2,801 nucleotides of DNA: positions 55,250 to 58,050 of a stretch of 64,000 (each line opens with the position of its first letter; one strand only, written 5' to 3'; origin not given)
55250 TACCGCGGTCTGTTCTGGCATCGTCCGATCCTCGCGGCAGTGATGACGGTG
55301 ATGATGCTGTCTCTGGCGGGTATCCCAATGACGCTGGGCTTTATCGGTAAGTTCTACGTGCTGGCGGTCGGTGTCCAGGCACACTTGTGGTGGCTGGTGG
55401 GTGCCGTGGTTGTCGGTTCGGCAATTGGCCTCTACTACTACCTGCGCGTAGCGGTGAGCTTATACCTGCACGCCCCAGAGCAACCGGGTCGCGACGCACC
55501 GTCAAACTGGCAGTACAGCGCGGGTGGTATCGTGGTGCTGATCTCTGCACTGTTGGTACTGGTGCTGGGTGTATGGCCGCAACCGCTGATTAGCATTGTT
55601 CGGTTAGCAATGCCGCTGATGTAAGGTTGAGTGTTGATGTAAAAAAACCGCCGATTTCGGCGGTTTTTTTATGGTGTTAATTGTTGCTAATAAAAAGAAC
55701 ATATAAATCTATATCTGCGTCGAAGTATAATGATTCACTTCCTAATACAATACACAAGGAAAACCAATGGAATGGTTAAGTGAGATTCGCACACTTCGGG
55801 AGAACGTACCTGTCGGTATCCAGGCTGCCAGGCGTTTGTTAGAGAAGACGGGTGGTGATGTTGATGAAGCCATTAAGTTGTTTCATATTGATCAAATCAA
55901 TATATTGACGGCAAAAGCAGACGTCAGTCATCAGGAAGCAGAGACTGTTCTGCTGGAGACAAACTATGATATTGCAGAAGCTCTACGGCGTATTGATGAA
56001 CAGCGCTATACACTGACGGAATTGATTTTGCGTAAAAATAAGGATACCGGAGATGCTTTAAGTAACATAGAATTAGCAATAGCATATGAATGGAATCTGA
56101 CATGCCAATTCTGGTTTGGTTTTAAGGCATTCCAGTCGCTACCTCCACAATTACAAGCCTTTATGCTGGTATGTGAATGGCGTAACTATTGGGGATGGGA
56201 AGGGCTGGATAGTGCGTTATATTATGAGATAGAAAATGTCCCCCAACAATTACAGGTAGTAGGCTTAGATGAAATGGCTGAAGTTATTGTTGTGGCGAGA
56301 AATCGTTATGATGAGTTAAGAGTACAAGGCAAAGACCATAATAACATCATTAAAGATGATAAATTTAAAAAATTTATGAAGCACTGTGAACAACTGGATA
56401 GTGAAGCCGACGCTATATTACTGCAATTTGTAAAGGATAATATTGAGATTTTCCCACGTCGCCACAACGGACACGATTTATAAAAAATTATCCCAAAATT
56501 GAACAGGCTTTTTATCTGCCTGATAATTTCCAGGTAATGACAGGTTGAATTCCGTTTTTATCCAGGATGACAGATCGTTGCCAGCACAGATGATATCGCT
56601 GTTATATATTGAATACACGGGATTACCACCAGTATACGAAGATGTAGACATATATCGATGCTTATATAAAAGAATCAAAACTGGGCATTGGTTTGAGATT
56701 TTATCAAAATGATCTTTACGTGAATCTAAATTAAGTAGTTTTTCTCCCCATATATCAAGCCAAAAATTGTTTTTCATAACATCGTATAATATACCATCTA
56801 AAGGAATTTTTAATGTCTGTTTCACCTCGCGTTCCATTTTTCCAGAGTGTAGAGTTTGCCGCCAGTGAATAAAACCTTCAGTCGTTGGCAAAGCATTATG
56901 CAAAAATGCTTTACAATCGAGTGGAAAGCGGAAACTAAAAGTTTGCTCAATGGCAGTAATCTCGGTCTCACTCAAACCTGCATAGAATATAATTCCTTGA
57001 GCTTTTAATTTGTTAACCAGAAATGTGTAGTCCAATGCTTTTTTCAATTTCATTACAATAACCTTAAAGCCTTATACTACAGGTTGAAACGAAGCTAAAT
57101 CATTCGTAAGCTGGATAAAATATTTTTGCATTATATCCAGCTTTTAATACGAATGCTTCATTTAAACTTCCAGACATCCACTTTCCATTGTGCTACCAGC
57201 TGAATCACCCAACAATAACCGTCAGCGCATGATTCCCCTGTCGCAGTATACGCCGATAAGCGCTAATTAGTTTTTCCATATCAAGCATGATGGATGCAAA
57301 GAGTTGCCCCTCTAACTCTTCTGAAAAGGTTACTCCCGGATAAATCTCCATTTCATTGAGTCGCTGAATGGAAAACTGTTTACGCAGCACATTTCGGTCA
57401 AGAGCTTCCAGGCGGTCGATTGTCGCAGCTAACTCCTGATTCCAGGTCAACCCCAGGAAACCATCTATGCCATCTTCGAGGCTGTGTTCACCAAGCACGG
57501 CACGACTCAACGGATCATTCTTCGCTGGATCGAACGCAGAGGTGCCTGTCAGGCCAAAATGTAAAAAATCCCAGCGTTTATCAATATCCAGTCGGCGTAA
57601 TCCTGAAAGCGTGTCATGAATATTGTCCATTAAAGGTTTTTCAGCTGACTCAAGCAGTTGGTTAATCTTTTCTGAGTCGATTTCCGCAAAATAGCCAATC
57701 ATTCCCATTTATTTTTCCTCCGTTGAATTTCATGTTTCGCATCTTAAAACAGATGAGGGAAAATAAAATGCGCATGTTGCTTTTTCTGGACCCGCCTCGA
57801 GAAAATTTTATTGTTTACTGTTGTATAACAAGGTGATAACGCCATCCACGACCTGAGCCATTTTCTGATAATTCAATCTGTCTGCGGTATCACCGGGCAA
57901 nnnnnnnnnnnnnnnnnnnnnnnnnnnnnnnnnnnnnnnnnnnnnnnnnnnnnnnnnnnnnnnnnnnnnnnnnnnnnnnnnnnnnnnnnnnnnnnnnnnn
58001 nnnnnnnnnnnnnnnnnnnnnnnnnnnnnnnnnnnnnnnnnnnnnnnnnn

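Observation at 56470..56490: Convergent genes with directly abutting stop codons (TTATAA)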

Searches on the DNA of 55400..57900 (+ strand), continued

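Call 42: search_rna_families(source=window, start=55400, end=57900, threshold=evalue, max_evalue=1)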
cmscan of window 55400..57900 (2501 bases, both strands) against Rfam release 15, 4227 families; matches with E-value up to 1: 12.
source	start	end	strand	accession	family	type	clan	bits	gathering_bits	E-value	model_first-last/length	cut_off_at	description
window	55641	55710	-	RF02057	STnc40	Gene; sRNA;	-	29.8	45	0.015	1-70/70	no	Salmonella enterica sRNA STnc40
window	55638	55718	-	RF01859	Phe_leader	Cis-reg; leader;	-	29.4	55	0.032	1-125/125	no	Phenylalanine leader peptide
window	55604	55670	+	RF02057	STnc40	Gene; sRNA;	-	27.8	45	0.046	1-70/70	no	Salmonella enterica sRNA STnc40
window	55635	55710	+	RF02351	psRNA14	Gene; sRNA;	-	27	60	0.1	1-84/84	no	Proteobacteria sRNA psRNA14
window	55635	55705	-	RF02059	STnc50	Gene; sRNA;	-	26.4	55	0.14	1-84/84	no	Salmonella enterica sRNA STnc40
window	55639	55712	-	RF02891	AgrB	Gene; antisense;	-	25.9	40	0.16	1-84/84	no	ArsR-gov region gene B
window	55586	55672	+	RF00106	RNAI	Gene; antisense;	-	24.2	47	0.12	1-102/102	no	RNAI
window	55639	55711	-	RF00106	RNAI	Gene; antisense;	-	23.4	47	0.18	1-102/102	no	RNAI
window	55618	55673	+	RF01859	Phe_leader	Cis-reg; leader;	-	23.3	55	0.69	1-125/125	no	Phenylalanine leader peptide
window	55638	55756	-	RF02356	BjrC1505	Gene; sRNA;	-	22.9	50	0.18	1-140/140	no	Alphaproteobacterial sRNA BjrC1505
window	55640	55671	-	RF00125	IS128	Gene; sRNA;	-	18.8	80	0.79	165-197/209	no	IS128 RNA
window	55608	55672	+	RF00534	SgrS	Gene; antisense;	-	15.1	37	0.29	1-232/232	no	SgrS RNA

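Call 89: get_annotated_region(hit=H29, flank=300)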
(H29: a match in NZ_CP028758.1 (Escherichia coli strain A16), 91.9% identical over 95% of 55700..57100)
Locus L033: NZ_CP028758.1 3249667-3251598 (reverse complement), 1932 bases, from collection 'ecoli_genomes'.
description: Escherichia coli strain A16 chromosome, complete genome
organism: Escherichia coli strain A16 (NCBI taxid 562)
replicon: chromosome; assembly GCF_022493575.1
host: Otter; source: feces; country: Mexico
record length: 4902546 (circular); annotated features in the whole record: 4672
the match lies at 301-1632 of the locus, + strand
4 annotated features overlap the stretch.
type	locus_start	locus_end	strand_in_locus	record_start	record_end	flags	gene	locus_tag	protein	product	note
CDS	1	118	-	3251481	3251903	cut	-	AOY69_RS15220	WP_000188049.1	hypothetical protein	-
CDS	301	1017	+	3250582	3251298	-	-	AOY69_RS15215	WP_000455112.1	hypothetical protein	-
CDS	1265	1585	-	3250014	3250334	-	-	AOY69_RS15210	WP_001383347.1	SMI1/KNR4 family protein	-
CDS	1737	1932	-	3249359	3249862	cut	yfbM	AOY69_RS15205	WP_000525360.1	YfbM family protein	-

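Call 90: get_annotated_region(hit=H32, flank=300)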
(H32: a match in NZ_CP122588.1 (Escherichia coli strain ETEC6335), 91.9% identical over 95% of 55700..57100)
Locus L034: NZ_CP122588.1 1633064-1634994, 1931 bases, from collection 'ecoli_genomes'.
description: Escherichia coli strain ETEC6335 chromosome, complete genome
organism: Escherichia coli strain ETEC6335 (NCBI taxid 562)
replicon: chromosome; assembly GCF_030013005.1
host: Sus scrofa; source: feces; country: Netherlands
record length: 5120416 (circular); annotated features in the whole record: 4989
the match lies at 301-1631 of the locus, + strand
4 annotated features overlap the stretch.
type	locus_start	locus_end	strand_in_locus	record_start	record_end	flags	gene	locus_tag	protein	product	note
CDS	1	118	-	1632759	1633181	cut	-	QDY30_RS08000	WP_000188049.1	hypothetical protein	-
CDS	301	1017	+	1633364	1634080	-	-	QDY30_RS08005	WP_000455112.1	hypothetical protein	-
CDS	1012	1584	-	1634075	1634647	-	-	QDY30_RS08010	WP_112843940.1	SMI1/KNR4 family protein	-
CDS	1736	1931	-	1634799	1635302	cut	yfbM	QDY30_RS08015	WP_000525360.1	YfbM family protein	-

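Call 91: get_annotated_region(hit=H36, flank=300)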
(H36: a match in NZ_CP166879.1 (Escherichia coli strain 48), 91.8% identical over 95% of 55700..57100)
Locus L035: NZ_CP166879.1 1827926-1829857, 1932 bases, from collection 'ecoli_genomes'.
description: Escherichia coli strain 48 chromosome 1, complete sequence
organism: Escherichia coli strain 48 (NCBI taxid 562)
replicon: chromosome; assembly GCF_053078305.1
host: -; source: Fecal sample from a deer; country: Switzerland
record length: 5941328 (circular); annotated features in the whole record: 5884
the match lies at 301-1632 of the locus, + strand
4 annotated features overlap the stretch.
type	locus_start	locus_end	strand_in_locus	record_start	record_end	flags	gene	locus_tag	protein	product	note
CDS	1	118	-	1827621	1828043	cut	-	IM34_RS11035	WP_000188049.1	hypothetical protein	-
CDS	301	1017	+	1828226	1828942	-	-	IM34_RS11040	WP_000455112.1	hypothetical protein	-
CDS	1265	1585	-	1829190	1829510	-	-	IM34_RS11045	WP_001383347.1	SMI1/KNR4 family protein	-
CDS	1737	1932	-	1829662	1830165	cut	yfbM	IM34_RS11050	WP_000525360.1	YfbM family protein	-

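Call 92: get_annotated_region(hit=H38, flank=300)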
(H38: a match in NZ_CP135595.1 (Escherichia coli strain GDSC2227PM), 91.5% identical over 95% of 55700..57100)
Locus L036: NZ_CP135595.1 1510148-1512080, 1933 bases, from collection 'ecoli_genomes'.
description: Escherichia coli strain GDSC2227PM chromosome, complete genome
organism: Escherichia coli strain GDSC2227PM (NCBI taxid 562)
replicon: chromosome; assembly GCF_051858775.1
host: -; source: vegetable; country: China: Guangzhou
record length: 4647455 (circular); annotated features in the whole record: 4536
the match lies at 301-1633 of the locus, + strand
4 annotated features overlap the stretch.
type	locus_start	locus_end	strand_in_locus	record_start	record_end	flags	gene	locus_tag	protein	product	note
CDS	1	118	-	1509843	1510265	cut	-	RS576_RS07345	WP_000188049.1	hypothetical protein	-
CDS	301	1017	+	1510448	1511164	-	-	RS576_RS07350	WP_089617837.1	hypothetical protein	-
CDS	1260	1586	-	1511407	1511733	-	-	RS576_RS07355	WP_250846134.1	SMI1/KNR4 family protein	-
CDS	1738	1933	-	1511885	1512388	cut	yfbM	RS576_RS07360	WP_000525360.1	YfbM family protein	-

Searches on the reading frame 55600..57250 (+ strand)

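Call 31: search_protein_families(library=ncbifam, proteins=[L002:4370-4789:-, L002:3463-4308:-], max_evalue=0.1)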
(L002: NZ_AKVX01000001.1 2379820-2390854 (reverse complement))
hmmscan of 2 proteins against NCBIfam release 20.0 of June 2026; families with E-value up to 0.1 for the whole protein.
L002:4370-4789:- (139 aa): 0 families

L002:3463-4308:- (281 aa): 5 families
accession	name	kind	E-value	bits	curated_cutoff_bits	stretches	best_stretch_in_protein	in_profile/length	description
TIGR02552.1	LcrH_SycD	equivalog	0.034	13.8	104.8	1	100-155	19-74/136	SycD/LcrH family type III secretion system chaperone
TIGR02521.1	type_IV_pilW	equivalog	0.061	12.9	154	1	106-155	38-87/234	type IV pilus biogenesis/stability protein PilW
NF052415.1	T3SS_chap_SctY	equivalog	0.063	13.8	70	0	106-161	47-104/106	type III secretion apparatus assembly chaperone SctY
NF040959.1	MamA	equivalog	0.078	12.4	200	0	92-154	30-92/204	magnetosome protein MamA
NF040561.1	PrimPol_Msp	equivalog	0.082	11.4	200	0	101-157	27-83/515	CRISPR-associated primase-polymerase type A1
